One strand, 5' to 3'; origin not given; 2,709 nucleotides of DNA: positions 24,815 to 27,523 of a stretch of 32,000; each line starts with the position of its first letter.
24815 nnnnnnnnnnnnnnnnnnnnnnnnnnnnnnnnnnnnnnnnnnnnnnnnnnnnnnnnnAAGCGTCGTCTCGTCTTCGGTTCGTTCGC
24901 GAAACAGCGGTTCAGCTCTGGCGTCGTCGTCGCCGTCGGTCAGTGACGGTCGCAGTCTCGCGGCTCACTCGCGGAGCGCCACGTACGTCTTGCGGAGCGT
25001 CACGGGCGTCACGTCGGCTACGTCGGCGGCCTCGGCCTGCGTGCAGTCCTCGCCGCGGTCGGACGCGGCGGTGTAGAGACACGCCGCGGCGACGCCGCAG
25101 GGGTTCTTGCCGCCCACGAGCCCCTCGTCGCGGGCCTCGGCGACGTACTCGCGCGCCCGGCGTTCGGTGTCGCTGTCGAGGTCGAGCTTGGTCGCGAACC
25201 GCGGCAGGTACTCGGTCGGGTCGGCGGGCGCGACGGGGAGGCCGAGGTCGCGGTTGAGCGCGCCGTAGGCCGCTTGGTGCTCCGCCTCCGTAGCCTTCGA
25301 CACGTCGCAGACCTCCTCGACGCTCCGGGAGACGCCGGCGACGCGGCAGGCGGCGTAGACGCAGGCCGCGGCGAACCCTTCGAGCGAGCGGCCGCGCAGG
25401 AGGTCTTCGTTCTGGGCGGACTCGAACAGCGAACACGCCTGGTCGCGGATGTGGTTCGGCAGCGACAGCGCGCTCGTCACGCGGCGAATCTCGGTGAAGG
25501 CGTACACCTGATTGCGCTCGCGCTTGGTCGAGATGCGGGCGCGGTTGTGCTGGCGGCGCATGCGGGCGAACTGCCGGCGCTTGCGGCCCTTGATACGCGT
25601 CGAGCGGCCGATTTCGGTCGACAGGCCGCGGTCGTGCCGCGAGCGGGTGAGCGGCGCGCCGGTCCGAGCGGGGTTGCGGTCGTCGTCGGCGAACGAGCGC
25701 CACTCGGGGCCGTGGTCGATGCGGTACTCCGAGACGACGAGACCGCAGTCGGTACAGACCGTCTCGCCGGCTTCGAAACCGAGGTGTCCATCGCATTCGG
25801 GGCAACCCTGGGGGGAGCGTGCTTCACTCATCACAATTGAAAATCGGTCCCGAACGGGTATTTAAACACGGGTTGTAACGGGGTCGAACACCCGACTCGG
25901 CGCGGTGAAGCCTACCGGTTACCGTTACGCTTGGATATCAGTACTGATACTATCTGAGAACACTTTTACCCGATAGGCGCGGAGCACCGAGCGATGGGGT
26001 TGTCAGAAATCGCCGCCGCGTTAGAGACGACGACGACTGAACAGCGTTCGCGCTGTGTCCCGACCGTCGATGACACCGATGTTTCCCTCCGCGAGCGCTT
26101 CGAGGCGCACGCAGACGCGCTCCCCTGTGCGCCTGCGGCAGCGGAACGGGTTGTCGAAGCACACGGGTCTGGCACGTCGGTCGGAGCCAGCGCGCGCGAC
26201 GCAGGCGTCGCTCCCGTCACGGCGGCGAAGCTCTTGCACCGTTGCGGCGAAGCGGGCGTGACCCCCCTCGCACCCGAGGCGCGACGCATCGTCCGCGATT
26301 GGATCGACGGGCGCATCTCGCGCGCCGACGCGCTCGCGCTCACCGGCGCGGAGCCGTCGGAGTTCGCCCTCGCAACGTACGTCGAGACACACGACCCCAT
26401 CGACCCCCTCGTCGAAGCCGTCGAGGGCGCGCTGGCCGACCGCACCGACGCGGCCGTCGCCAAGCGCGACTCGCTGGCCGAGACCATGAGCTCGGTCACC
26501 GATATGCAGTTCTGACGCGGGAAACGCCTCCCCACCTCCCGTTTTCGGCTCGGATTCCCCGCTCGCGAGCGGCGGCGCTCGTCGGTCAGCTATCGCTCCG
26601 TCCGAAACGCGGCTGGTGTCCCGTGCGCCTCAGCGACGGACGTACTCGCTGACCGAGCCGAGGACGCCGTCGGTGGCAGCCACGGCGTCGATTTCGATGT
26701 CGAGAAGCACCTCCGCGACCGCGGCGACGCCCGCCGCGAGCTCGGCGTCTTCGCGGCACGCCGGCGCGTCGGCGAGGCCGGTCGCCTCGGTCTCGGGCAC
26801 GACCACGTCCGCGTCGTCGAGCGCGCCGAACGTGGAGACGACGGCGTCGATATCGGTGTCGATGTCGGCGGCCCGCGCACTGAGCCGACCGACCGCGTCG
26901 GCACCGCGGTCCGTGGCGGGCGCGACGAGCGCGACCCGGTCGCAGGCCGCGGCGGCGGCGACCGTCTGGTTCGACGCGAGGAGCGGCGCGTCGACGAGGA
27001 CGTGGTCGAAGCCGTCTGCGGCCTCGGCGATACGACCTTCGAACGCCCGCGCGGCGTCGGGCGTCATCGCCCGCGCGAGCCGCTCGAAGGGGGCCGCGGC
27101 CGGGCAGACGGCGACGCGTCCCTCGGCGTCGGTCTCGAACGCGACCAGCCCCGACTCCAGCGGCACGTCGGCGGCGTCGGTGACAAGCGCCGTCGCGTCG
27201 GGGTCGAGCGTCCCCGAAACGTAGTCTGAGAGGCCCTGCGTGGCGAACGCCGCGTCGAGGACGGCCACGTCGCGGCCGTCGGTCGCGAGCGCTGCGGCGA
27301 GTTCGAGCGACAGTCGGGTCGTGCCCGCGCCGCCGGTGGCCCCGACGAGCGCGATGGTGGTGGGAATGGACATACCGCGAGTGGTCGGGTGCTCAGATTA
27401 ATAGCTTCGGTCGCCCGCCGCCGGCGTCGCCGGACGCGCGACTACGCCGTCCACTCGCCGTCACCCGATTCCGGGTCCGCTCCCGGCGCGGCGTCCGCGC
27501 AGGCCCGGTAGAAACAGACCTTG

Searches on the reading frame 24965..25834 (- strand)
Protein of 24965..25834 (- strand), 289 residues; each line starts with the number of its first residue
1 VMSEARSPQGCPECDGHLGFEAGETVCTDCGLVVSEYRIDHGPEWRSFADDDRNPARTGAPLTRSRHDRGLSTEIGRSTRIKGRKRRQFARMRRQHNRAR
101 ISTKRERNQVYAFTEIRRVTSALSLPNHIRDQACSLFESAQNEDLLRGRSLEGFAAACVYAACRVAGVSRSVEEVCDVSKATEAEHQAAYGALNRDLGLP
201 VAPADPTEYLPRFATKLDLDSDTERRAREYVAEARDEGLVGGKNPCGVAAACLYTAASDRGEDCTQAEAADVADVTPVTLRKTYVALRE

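Call 57: search_protein_families(library=pfam, proteins=[window:24965-25834:-], max_evalue=0.01)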
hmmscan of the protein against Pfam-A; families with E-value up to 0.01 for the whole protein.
window:24965-25834:- (289 aa): 3 families
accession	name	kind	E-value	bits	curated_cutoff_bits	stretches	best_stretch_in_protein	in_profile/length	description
PF00382.24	TFIIB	-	1.8e-39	134.1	23.6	2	106-193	2-89/92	Transcription factor TFIIB repeat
PF08271.17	Zn_Ribbon_TF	-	7.6e-13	48.2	29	1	11-48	3-43/43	TFIIB zinc-binding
PF01857.25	RB_B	-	0.0016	18.8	26.9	1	111-183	12-86/144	Retinoblastoma-associated protein B domain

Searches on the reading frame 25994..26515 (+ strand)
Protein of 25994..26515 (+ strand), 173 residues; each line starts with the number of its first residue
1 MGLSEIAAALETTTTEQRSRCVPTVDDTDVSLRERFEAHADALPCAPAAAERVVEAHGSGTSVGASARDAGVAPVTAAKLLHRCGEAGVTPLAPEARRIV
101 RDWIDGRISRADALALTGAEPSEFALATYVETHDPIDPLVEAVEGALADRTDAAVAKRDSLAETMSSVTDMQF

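Call 57: search_protein_families(library=pfam, proteins=[window:25994-26515:+], max_evalue=0.01)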
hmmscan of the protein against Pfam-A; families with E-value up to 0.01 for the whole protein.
window:25994-26515:+ (173 aa): 1 family
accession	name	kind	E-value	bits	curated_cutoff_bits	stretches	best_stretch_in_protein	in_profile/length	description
PF25257.1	DUF7858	-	3e-78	262.1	27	1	1-170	1-170/170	Family of unknown function (DUF7858)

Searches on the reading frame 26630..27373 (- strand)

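Call 3: search_protein_families(library=pfam, proteins=[window:26630-27373:-], max_evalue=0.1)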
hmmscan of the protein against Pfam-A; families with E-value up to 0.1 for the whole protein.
window:26630-27373:- (247 aa): 5 families
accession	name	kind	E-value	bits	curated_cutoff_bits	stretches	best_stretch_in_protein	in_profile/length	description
PF06564.18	CBP_BcsQ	-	6.1e-06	26.4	21.3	0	6-42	3-39/234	Cellulose biosynthesis protein BcsQ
PF01656.29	CbiA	-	2.4e-05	24.7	25.4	1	7-157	1-54/125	CobQ/CobB/MinD/ParA nucleotide binding domain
PF13614.12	AAA_31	-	4.5e-05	23.9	27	1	6-161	3-157/177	AAA domain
PF09140.17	MipZ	-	0.002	18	20.7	0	9-53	5-49/262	ATPase MipZ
PF10609.15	ParA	-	0.002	18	27.1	1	4-42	3-41/246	NUBPL iron-transfer P-loop NTPase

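Call 4: search_protein_families(library=ncbifam, proteins=[window:26630-27373:-], max_evalue=0.1)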
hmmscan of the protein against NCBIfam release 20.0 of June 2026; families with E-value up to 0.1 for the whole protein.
window:26630-27373:- (247 aa): 11 families
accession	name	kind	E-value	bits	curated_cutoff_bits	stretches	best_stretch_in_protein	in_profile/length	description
TIGR01969.1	minD_arch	subfamily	1e-08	34.7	201.75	1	6-178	2-165/251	cell division ATPase MinD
NF041546.1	ParA_partition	equivalog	4.4e-06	26.4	180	1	6-41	1-36/203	ParA family partition ATPase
TIGR03371.1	cellulose_yhjQ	equivalog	4.9e-05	22.9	157.85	1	6-42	3-39/246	cellulose biosynthesis protein BcsQ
TIGR03815.1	CpaE_hom_Actino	equivalog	0.001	18.3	154.45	1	5-190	112-293/340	septum site-determining protein Ssd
TIGR03018.1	pepcterm_TyrKin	hypoth_equivalog_domain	0.0023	17.3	230.65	1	6-155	37-183/207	XrtA-associated tyrosine autokinase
NF047398.1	AAA_KGGVGR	domain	0.017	15.5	90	1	4-104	2-119/190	KGGVGR-motif variant AAA ATPase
NF007460.0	PRK10037.1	equivalog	0.03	13.7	399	0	7-42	4-39/250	cellulose biosynthesis protein BcsQ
NF008669.0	PRK11670.1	equivalog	0.035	13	348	1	6-43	109-146/369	iron-sulfur cluster carrier protein ApbC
NF004629.0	PRK05973.1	equivalog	0.042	12.9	156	1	7-50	66-109/237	DNA helicase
NF041136.1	MrpORP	equivalog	0.053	12.8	450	1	3-42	4-43/365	iron-sulfur cluster carrier protein MrpORP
NF010423.0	PRK13849.1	equivalog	0.063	12.6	313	0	8-41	5-38/231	conjugal transfer ATPase VirC1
